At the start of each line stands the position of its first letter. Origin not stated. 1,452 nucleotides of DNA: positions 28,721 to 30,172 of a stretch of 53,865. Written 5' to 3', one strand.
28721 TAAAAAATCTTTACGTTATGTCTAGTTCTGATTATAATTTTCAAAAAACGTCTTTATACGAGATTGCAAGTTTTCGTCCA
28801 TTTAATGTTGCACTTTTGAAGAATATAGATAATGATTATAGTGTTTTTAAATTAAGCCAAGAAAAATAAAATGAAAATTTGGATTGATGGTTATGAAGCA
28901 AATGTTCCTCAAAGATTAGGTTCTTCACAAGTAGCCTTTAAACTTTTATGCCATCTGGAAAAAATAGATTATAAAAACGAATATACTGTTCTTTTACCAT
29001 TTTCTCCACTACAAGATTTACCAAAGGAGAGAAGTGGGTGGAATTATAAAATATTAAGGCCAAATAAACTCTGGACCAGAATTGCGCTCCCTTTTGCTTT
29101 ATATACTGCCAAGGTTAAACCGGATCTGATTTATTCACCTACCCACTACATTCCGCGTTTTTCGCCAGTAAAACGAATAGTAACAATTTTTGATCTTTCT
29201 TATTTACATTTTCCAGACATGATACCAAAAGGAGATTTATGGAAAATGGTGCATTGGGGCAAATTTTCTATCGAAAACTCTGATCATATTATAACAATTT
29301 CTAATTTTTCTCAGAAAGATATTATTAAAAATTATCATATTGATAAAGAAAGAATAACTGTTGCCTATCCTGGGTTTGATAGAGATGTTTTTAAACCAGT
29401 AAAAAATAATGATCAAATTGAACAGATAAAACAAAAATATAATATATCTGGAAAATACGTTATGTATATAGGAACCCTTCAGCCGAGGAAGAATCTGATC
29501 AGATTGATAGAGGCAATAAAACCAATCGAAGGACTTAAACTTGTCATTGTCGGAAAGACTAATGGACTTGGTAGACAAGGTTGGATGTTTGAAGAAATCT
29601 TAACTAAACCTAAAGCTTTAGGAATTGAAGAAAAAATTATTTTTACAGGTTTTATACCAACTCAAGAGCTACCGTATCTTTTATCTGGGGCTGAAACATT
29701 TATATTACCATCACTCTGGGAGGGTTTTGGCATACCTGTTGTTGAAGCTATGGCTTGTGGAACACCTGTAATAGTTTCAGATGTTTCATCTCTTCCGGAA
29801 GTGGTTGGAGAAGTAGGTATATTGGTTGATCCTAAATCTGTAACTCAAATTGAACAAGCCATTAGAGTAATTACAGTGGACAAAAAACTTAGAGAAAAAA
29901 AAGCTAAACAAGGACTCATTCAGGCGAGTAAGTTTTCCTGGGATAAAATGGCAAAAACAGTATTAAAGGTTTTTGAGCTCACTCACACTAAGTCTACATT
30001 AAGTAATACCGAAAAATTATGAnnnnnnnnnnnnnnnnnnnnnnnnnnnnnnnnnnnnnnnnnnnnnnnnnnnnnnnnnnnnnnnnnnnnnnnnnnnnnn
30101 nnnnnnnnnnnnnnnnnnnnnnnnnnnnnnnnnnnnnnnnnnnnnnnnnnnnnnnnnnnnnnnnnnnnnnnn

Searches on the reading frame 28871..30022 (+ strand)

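Call 9: search_protein_families(library=pfam, proteins=[window:28871-30022:+], max_evalue=0.001)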
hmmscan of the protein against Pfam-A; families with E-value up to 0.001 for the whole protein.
window:28871-30022:+ (383 aa): 5 families
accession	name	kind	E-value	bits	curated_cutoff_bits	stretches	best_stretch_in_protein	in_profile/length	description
PF00534.26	Glycos_transf_1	-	9e-37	126.7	26.4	1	184-347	3-168/172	Glycosyl transferases group 1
PF13692.12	Glyco_trans_1_4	-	7.6e-30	104.5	27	1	195-332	2-137/142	Glycosyl transferases group 1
PF13439.12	Glyco_transf_4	-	1e-08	35.8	28.5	1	62-172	51-169/170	Glycosyltransferase Family 4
PF20706.3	GT4-conflict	-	1.4e-08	34.6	26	1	266-329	274-328/385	Family 4 Glycosyltransferase in conflict systems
PF13524.12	Glyco_trans_1_2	-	5.3e-07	30.1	25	1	211-365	4-143/144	Glycosyl transferase-like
